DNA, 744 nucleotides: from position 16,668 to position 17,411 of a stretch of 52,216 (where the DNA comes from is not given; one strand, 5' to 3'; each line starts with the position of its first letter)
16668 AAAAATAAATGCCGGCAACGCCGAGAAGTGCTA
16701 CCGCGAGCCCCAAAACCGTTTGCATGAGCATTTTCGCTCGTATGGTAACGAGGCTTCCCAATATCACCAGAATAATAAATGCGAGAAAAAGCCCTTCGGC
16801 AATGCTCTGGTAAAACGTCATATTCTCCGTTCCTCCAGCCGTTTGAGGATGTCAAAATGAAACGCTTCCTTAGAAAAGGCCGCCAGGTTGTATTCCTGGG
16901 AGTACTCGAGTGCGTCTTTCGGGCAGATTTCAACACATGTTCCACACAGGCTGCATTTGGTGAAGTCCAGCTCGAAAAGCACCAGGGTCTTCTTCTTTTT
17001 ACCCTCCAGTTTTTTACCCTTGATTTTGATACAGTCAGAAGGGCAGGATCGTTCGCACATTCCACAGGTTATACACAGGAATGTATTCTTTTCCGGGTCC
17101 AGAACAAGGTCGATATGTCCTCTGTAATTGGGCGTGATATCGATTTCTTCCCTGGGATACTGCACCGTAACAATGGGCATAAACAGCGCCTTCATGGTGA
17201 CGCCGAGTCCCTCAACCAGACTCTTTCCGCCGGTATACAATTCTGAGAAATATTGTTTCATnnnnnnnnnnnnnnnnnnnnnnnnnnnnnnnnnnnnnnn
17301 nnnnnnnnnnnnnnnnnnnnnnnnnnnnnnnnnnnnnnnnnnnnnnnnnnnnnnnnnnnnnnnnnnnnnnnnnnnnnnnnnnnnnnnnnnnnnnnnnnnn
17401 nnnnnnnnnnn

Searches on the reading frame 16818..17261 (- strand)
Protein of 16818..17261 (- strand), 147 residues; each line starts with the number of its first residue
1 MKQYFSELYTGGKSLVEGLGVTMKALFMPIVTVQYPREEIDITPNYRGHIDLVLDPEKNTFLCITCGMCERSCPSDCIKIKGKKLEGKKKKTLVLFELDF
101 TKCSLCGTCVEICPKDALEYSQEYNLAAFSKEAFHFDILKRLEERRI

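Call 65: search_protein_families(library=pfam, proteins=[window:16818-17261:-], max_evalue=0.00001)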
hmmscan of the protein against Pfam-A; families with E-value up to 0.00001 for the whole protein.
window:16818-17261:- (147 aa): 10 families
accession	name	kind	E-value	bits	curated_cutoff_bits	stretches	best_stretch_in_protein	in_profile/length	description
PF00037.32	Fer4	-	8.4e-13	48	21.1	1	98-119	3-24/24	4Fe-4S binding domain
PF12838.12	Fer4_7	-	1.9e-10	41.5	27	1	63-117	2-52/52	4Fe-4S dicluster domain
PF13187.11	Fer4_9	-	1.3e-09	38.3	27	1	63-117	2-51/52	4Fe-4S dicluster domain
PF13484.11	Fer4_16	-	6.5e-08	33.7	30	0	102-131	1-29/66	4Fe-4S double cluster binding domain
PF13534.11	Fer4_17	-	8.5e-08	33.1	22.2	0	57-76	40-59/61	4Fe-4S dicluster domain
PF12797.12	Fer4_2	-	2.8e-07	30.5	24.5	0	98-114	5-21/22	4Fe-4S binding domain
PF13183.11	Fer4_8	-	7.1e-07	30.1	27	0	63-116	5-67/68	4Fe-4S dicluster domain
PF13237.11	Fer4_10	-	7.8e-07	29.4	25.5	0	58-114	4-53/53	4Fe-4S dicluster domain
PF12837.12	Fer4_6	-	7.6e-06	26.1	25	0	102-117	8-23/24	4Fe-4S binding domain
PF12800.12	Fer4_4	-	9.7e-06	26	24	0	101-115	2-16/17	4Fe-4S binding domain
